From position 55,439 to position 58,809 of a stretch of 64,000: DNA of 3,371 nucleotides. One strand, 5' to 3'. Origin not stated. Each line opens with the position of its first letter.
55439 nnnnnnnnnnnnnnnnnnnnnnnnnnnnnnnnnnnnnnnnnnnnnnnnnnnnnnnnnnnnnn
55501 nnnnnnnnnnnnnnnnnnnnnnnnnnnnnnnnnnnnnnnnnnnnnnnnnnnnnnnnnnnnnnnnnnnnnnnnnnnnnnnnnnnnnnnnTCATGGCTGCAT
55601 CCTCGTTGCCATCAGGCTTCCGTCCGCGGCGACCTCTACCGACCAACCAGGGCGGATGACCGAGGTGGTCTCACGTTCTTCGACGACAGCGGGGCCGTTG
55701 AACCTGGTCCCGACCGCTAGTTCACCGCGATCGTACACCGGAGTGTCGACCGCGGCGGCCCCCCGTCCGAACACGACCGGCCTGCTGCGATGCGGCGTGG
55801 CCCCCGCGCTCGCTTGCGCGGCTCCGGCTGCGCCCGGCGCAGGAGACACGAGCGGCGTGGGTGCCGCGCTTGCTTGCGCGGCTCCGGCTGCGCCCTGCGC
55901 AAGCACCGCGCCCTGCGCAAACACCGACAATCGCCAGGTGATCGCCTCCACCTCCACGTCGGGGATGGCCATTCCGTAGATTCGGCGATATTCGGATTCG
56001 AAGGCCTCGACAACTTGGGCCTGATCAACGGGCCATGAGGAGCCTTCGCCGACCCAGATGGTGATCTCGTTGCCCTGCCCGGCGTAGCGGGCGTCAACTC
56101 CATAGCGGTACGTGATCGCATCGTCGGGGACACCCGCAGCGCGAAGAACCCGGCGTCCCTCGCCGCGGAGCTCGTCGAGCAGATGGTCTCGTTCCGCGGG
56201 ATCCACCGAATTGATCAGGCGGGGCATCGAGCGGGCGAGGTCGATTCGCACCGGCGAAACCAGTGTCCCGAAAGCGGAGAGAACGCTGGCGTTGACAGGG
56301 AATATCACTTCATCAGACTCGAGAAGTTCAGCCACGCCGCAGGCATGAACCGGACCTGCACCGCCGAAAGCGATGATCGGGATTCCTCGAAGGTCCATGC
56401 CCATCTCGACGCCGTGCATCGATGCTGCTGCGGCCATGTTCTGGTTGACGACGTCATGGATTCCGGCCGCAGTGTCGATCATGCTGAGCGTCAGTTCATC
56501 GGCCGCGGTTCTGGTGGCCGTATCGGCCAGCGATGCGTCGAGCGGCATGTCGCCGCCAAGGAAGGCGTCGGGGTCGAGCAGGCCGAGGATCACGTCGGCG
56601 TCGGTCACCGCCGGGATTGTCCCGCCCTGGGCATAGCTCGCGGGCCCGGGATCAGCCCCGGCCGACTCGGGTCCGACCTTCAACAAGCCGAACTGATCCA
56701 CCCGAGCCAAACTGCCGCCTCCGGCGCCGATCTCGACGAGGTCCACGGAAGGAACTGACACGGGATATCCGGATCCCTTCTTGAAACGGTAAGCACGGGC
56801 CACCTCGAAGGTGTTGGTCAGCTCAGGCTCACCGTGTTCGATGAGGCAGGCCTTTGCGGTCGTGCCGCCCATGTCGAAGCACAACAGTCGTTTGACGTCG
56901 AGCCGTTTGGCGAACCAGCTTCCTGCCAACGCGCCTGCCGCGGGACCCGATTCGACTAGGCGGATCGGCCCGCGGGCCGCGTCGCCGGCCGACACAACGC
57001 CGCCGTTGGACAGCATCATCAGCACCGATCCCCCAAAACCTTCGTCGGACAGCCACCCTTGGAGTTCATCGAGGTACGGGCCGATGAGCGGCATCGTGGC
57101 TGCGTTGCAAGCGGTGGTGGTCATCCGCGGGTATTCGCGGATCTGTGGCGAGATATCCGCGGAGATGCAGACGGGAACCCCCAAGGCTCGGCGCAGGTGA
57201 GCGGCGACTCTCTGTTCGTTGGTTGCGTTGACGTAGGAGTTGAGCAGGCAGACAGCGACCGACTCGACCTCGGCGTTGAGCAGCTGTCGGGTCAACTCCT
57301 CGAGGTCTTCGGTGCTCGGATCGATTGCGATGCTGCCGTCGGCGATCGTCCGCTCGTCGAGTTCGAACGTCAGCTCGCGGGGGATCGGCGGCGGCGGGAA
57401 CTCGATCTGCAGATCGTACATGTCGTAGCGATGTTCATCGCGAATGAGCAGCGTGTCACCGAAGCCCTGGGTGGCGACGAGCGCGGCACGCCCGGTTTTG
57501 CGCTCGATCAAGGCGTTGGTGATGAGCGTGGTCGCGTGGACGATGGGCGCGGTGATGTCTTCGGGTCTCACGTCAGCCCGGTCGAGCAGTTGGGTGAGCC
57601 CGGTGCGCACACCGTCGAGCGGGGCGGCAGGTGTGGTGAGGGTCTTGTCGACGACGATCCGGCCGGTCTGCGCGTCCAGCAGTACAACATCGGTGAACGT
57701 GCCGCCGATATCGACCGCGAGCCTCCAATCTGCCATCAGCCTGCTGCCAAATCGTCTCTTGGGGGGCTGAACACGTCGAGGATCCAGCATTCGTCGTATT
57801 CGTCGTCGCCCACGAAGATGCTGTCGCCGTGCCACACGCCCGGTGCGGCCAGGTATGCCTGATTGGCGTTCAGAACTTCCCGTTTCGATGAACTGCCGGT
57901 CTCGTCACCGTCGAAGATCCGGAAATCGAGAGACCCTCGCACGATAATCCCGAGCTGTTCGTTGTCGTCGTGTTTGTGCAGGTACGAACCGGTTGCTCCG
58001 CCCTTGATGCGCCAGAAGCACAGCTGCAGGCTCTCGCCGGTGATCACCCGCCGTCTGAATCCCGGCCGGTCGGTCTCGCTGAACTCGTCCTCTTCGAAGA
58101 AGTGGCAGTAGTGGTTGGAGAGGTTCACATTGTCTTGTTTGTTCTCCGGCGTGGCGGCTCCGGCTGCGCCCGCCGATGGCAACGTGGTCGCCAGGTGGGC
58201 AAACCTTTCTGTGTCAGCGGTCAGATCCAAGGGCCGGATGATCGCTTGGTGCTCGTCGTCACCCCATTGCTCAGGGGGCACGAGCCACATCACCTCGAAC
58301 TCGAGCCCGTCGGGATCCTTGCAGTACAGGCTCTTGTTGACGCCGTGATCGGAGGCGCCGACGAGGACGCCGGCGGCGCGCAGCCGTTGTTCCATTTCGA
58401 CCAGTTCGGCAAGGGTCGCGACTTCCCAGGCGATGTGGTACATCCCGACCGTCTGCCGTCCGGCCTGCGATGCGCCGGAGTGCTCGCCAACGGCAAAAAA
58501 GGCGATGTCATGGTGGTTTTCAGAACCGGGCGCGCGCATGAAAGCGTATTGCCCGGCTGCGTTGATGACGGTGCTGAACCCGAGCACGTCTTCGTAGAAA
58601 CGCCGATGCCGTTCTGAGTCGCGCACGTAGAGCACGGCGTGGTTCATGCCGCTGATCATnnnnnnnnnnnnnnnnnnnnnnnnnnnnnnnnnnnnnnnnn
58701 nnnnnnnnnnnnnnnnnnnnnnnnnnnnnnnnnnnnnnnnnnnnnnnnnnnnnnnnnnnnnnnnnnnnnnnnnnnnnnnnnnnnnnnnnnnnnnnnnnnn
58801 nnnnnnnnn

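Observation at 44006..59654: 15.6-kb, 12-gene co-directional array (mostly start-stop-overlapped) of unassigned catabolic function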

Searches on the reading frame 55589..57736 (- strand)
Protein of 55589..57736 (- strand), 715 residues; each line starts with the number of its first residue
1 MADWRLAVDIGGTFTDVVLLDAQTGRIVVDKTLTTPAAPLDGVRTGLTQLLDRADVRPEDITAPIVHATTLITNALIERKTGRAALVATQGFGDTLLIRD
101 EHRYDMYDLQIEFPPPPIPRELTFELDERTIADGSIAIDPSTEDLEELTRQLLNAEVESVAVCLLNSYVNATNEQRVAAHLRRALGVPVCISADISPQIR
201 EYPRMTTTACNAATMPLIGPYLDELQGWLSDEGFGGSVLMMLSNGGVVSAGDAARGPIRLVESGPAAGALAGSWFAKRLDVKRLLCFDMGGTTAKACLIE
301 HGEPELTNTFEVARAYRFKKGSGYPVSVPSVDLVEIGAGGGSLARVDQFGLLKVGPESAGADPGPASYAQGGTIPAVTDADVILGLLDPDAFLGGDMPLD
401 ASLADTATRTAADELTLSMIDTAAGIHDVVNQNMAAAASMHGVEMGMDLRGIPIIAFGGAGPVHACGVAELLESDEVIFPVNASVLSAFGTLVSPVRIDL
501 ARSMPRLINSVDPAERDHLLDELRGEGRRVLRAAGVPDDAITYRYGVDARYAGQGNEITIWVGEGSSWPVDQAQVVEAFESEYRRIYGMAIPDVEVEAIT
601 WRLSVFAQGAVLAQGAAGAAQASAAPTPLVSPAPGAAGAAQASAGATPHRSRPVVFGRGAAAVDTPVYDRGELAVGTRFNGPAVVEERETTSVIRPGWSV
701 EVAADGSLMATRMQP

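Call 5: search_protein_families(library=pfam, proteins=[window:55589-57736:-])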
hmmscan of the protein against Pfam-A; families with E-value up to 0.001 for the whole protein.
window:55589-57736:- (715 aa): 3 families
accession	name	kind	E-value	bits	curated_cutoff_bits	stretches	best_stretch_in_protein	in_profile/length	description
PF01968.24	Hydantoinase_A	-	4.2e-78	263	22.9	1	204-498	1-289/291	Hydantoinase/oxoprolinase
PF05378.19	Hydant_A_N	-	1.8e-45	155.3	25.2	1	5-183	1-174/176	Hydantoinase/oxoprolinase N-terminal region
PF19278.4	Hydant_A_C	-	1.3e-10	41.5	21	1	521-701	19-181/193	Hydantoinase/oxoprolinase C-terminal domain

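Call 6: search_protein_families(library=ncbifam, proteins=[window:55589-57736:-])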
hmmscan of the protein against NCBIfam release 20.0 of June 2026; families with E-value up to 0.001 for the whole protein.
window:55589-57736:- (715 aa): 3 families
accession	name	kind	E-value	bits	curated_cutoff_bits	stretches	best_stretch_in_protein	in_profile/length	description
NF050156.1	CapLactmsAlpCapA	equivalog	4.3e-140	468.2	1000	1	4-711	1-686/689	caprolactamase subunit alpha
NF042975.2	AcphenoCarb_ApcC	equivalog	7.8e-68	229.3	1500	1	7-702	12-701/733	acetophenone carboxylase subunit gamma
NF042960.1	AcphenoCarb_ApcA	equivalog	7.4e-53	179.8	1250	1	7-707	5-652/658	acetophenone carboxylase subunit alpha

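Call 23: search_solved_structures(query=window:55589-57736:-)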
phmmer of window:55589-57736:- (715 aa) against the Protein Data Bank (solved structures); distinct sequences matched with E-value up to 0.001: 6.
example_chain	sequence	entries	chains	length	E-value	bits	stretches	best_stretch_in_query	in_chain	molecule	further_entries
7hk5_A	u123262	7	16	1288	1.2e-101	344.8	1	5-709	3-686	N-methylhydantoinase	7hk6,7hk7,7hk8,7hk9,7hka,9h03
6yra_A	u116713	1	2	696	1.4e-94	321.5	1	3-702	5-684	5-oxoprolinase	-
5l9w_B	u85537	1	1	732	2.5e-64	221.4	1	6-706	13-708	Acetophenone carboxylase gamma subunit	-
5m45_B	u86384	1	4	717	2.9e-56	194.8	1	6-699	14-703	Acetone carboxylase beta subunit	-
5svb_B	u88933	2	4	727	4.1e-56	194.3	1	6-699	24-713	Acetone carboxylase beta subunit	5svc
5l9w_b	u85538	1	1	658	2.8e-43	151.9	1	6-535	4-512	Acetophenone carboxylase alpha subunit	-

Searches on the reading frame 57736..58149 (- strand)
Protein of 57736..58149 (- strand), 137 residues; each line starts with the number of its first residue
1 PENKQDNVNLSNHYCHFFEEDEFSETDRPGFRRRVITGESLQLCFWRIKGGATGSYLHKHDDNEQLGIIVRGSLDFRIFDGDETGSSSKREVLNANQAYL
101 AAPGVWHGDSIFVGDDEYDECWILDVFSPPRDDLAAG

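Call 50: search_protein_families(library=pfam, proteins=[window:57736-58149:-], max_evalue=1)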
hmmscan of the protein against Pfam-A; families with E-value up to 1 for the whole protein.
window:57736-58149:- (137 aa): 2 families
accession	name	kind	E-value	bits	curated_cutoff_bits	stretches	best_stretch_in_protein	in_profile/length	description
PF07883.17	Cupin_2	-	2.8e-05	24.2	27.2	1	45-108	2-55/70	Cupin domain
PF09313.17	DUF1971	-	0.03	14.8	23.1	1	69-107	31-67/80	Domain of unknown function (DUF1971)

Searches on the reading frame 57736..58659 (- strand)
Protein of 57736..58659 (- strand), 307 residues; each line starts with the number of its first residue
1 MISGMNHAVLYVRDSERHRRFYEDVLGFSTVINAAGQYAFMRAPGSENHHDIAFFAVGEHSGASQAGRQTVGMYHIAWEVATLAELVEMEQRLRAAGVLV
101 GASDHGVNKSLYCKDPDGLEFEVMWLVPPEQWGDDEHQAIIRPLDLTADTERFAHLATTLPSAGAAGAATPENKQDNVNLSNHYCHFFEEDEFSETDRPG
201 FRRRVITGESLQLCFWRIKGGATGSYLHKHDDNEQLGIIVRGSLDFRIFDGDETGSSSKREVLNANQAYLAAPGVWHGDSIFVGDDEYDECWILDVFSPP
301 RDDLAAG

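Call 5: search_protein_families(library=pfam, proteins=[window:57736-58659:-])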
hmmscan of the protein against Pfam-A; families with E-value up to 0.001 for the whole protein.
window:57736-58659:- (307 aa): 4 families
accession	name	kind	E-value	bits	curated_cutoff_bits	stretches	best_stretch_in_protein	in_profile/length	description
PF00903.31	Glyoxalase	-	1.6e-14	54.7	20.6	1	5-123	2-121/121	Glyoxalase/Bleomycin resistance protein/Dioxygenase superfamily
PF18029.7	Glyoxalase_6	-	1.1e-05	26.4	23.6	1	9-124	3-106/106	Glyoxalase-like domain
PF07883.17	Cupin_2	-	0.00012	22.2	27.2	1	215-278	2-55/70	Cupin domain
PF13669.12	Glyoxalase_4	-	0.00056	20.6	27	0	6-98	1-91/109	Glyoxalase/Bleomycin resistance protein/Dioxygenase superfamily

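Call 6: search_protein_families(library=ncbifam, proteins=[window:57736-58659:-])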
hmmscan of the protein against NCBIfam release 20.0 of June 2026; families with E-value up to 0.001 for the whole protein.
window:57736-58659:- (307 aa): 17 families
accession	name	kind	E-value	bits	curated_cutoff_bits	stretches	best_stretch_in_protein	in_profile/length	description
TIGR03211.1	catechol_2_3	equivalog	3.4e-08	33.1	320.2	1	5-129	5-121/303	catechol 2,3-dioxygenase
NF000496.2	Fos_GSH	equivalog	4.8e-08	33.2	180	1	1-123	1-114/136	fosfomycin resistance glutathione transferase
TIGR02295.1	HpaD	equivalog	9.5e-08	31.6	321.4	1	3-122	3-114/298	3,4-dihydroxyphenylacetate 2,3-dioxygenase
TIGR03213.1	23dbph12diox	equivalog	7.1e-07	28.9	366.45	1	4-123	142-261/287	biphenyl-2,3-diol 1,2-dioxygenase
NF000495.1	FosK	exception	1.1e-06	28.5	280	1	1-123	1-109/132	fosfomycin resistance glutathione transferase FosK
NF045631.1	exdiol_diox_HsaC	equivalog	3.2e-06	26.5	450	1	4-122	140-264/296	iron-dependent extradiol dioxygenase HsaC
NF000124.1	fos-Vibrio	exception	9.8e-06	25.7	250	1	1-123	1-109/132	FosG/FosC2-related fosfomycin resistance glutathione transferase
NF050075.1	SMU1112c_YaeR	equivalog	1.5e-05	25.2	140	1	3-123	2-123/125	SMU1112c/YaeR family gloxylase I-like metalloprotein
NF000339.2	fos-Crono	exception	1.8e-05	24.9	275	1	2-123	1-110/134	FosA family fosfomycin resistance glutathione transferase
NF003152.0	PRK04101.1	equivalog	4.8e-05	23.7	171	1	1-123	1-116/139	metallothiol transferase FosB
NF000494.1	FosF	exception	6.4e-05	23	280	0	1-123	1-109/132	fosfomycin resistance glutathione transferase FosF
NF000221.4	FosA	exception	9.6e-05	22.3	250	1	1-123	1-114/137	FosA family fosfomycin resistance glutathione transferase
TIGR00068.2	glyox_I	equivalog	0.00013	21.9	120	0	5-124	2-138/143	lactoylglutathione lyase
NF000074.1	299782349_fosC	exception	0.00022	21.3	250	0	1-123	1-109/132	FosC2 family fosfomycin resistance glutathione transferase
NF000094.1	354827590_fosA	exception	0.00023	21.3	275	0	1-122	1-110/135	FosA family fosfomycin resistance glutathione transferase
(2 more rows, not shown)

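Call 13: find_homologous_proteins(query=window:57736-58659:-)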
Query window:57736-58659:- (307 aa): 4813 proteins with E <= 0.001 among 8000 candidates; the best 120 are listed.
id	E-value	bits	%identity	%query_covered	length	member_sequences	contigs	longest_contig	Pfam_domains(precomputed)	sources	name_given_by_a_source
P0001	2.2e-125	436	63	100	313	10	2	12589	PF07883.18,PF00903.32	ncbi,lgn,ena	-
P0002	1.5e-124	433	63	100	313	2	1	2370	PF07883.18,PF00903.32,PF18029.8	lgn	-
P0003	2.2e-124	433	63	99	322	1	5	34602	PF07883.18,PF00903.32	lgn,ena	-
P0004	5.0e-124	432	64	99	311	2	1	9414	PF07883.18,PF00903.32,PF18029.8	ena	-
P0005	6.1e-123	428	61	99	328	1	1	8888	PF07883.18,PF00903.32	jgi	jgi:catechol 2,3-dioxygenase-like lactoylglutathione lyase family enzyme/mannose-6-phosphate isomera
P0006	3.4e-122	426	63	99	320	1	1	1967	PF07883.18,PF00903.32,PF18029.8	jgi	jgi:catechol 2,3-dioxygenase-like lactoylglutathione lyase family enzyme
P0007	4.4e-122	425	60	99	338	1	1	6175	PF07883.18,PF00903.32,PF18029.8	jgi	jgi:catechol 2,3-dioxygenase-like lactoylglutathione lyase family enzyme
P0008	5.6e-120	418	62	99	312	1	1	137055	PF07883.18,PF00903.32,PF18029.8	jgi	jgi:catechol 2,3-dioxygenase-like lactoylglutathione lyase family enzyme/mannose-6-phosphate isomera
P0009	1.8e-117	410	59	98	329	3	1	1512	PF07883.18,PF00903.32,PF18029.8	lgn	-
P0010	5.1e-116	405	60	100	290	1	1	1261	PF07883.18,PF00903.32,PF18029.8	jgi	-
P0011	2.4e-97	344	87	58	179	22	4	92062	PF00903.32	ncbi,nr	ncbi:MAG: VOC family protein [Acidimicrobiaceae bacterium]|nr:VOC family protein [Acidimicrobiaceae 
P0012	1.8e-90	321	87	53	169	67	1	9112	PF00903.32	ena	-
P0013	7.8e-86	306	84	52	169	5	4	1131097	PF00903.32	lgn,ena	-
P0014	3.0e-82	294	82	50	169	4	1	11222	PF00903.32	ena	-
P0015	1.7e-77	279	81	50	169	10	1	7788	PF00903.32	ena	-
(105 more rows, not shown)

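Call 24: search_solved_structures(query=window:57736-58659:-)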
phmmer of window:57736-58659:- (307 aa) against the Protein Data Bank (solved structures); distinct sequences matched with E-value up to 0.001: 7.
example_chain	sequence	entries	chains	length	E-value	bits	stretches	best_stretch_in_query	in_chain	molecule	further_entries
4e2g_A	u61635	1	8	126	1.9e-08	37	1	194-305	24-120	Cupin 2 conserved barrel domain protein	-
5fq0_B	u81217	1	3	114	9.6e-06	28.1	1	187-305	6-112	KDGF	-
5fpx_A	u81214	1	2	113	2.1e-05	27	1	187-304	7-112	PECTIN DEGRADATION PROTEIN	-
5fpz_A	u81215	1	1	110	2.3e-05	26.9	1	188-304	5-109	PECTIN DEGRADATION PROTEIN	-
5fq0_A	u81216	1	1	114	3.4e-05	26.3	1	192-305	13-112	KDGF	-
1han_A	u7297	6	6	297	0.00014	24.3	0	4-126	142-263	2,3-DIHYDROXYBIPHENYL 1,2-DIOXYGENASE | BIPHENYL-2,3-DIOL 1,2-DIOXYGENASE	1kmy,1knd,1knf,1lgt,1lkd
9u42_A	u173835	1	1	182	0.00054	22.4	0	52-124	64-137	Glyoxalase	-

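Call 81: find_encoding_contigs(protein=P0008, flank=10000, max_places=2)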
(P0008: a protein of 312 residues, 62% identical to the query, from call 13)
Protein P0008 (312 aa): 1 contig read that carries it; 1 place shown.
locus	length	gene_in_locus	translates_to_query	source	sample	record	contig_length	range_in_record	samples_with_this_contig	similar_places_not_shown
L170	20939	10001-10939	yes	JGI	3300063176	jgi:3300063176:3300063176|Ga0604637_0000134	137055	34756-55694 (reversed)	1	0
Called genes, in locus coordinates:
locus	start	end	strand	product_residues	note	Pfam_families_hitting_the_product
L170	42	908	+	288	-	PF01435:Peptidase_M48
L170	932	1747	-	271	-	PF01797:Y1_Tnp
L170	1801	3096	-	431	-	PF02771:Acyl-CoA_dh_N, PF02770:Acyl-CoA_dh_M, PF00441:Acyl-CoA_dh_1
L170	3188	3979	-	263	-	PF02463:SMC_N (faint), PF00005:ABC_tran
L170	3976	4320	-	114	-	PF00355:Rieske, PF13806:Rieske_2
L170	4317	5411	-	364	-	PF01458:SUFBD_core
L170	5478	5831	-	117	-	-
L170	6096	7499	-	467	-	PF19295:SufBD_N, PF01458:SUFBD_core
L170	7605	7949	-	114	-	PF13459:Fer4_15, PF13370:Fer4_13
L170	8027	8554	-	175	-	PF00903:Glyoxalase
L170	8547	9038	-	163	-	PF00903:Glyoxalase (weak), PF18029:Glyoxalase_6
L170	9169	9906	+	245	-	PF00392:GntR, PF07729:FCD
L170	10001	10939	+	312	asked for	PF00903:Glyoxalase, PF18029:Glyoxalase_6 (faint), PF07883:Cupin_2 (weak)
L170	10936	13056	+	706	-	PF05378:Hydant_A_N, PF01968:Hydantoinase_A, PF19278:Hydant_A_C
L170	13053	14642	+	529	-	PF02538:Hydantoinase_B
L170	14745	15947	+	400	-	PF00355:Rieske, PF00848:Ring_hydroxyl_A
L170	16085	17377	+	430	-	PF02608:Bmp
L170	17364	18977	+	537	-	PF00005:ABC_tran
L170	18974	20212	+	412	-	PF02653:BPD_transp_2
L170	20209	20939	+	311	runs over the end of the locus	PF02653:BPD_transp_2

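Call 91: predict_structure(alignment_id=A2)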
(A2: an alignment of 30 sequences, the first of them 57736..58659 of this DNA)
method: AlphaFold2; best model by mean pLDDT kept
length: 307 residues; sequences in the alignment: 30
mean_pLDDT: 77.0   pTM: 0.52
mean pLDDT of the five models: 77.0, 75.4, 71.6, 71.3, 70.4
residues with pLDDT >= 90: 94; 70-90: 120; 50-70: 57; < 50: 36
segments of 3 or more residues with pLDDT < 50: 1-5, 70-73, 161-185
pLDDT, mean of each block of 10 residues (from residue 1): 55 93 94 93 73 88 62 67 94 97 93 91 92 83 94 77 40 38 56 85 88 84 58 65 78 66 80 67 78 83 73
secondary structure, 60 per line:
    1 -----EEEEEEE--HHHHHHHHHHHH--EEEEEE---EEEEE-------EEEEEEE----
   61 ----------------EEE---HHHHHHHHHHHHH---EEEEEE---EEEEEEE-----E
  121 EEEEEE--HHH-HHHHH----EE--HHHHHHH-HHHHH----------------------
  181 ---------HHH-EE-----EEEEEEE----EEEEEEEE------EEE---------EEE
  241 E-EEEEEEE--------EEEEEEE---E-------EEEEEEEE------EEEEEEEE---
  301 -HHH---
elements in order: E6-12 H15-26 E29-34 E38-42 E50-56 E77-79 H83-95 E99-104 E108-114 E120-126 H133-137 H146-152 H154-158 E201-207 E212-219 E226-228 E238-241 E243-249 E258-264 E276-283 E290-297

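Call 93: fold_search(model_id=the predicted structure, library=pdb)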
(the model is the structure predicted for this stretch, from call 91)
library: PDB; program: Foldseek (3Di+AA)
matches with E <= 10: 1347; with E <= 0.001: 267
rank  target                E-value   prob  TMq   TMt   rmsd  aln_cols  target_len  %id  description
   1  3r4q_A                1.8e-07  1.00  0.32  0.66   7.2       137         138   26  Crystal structure of Lactoylglutathione lyase from Agrobacterium tumefaciens (released 2011-04-06)
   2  3vcx_A                2.3e-07  1.00  0.31  0.73   5.6       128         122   21  Crystal structure of a putative glyoxalase/bleomycin resistance protein from Rhodopseudomonas palustris CGA009 (released 2012-01-18)
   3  3r4q_C                2.3e-07  1.00  0.32  0.67   7.1       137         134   26  Crystal structure of Lactoylglutathione lyase from Agrobacterium tumefaciens (released 2011-04-06)
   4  3r4q_E                2.6e-07  1.00  0.32  0.67   6.8       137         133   25  Crystal structure of Lactoylglutathione lyase from Agrobacterium tumefaciens (released 2011-04-06)
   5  3r4q_B                3.6e-07  1.00  0.32  0.68   7.1       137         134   26  Crystal structure of Lactoylglutathione lyase from Agrobacterium tumefaciens (released 2011-04-06)
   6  4e2g_B                3.8e-07  1.00  0.29  0.69   4.0       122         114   32  Crystal structure of Cupin fold protein Sthe2323 from Sphaerobacter thermophilus (released 2012-03-21)
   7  4e2g_A                3.8e-07  1.00  0.29  0.69   4.1       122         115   31  Crystal structure of Cupin fold protein Sthe2323 from Sphaerobacter thermophilus (released 2012-03-21)
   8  5fq0_D                5.3e-07  1.00  0.28  0.69   4.2       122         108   24  The structure of KdgF from Halomonas sp. (released 2016-05-04)
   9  5fq0_C                5.9e-07  1.00  0.29  0.71   4.1       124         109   22  The structure of KdgF from Halomonas sp. (released 2016-05-04)
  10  4e2g_D                7.3e-07  1.00  0.29  0.68   4.0       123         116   31  Crystal structure of Cupin fold protein Sthe2323 from Sphaerobacter thermophilus (released 2012-03-21)
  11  5fq0_A                8.2e-07  1.00  0.28  0.68   4.4       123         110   22  The structure of KdgF from Halomonas sp. (released 2016-05-04)
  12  7n7g_A                1.1e-06  1.00  0.33  0.69   6.2       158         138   18  Crystal Structure of FosB from Enterococcus faecium with Fosfomycin (released 2022-07-27)
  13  7n7g_B                1.1e-06  1.00  0.33  0.71   8.0       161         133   17  Crystal Structure of FosB from Enterococcus faecium with Fosfomycin (released 2022-07-27)
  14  5v3d_A                1.2e-06  1.00  0.36  0.74   3.8       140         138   22  Crystal structure of fosfomycin resistance protein from Klebsiella pneumoniae with bound fosfomycin (released 2017-08-30)
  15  3vcx_B                1.4e-06  1.00  0.31  0.73   5.1       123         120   20  Crystal structure of a putative glyoxalase/bleomycin resistance protein from Rhodopseudomonas palustris CGA009 (released 2012-01-18)
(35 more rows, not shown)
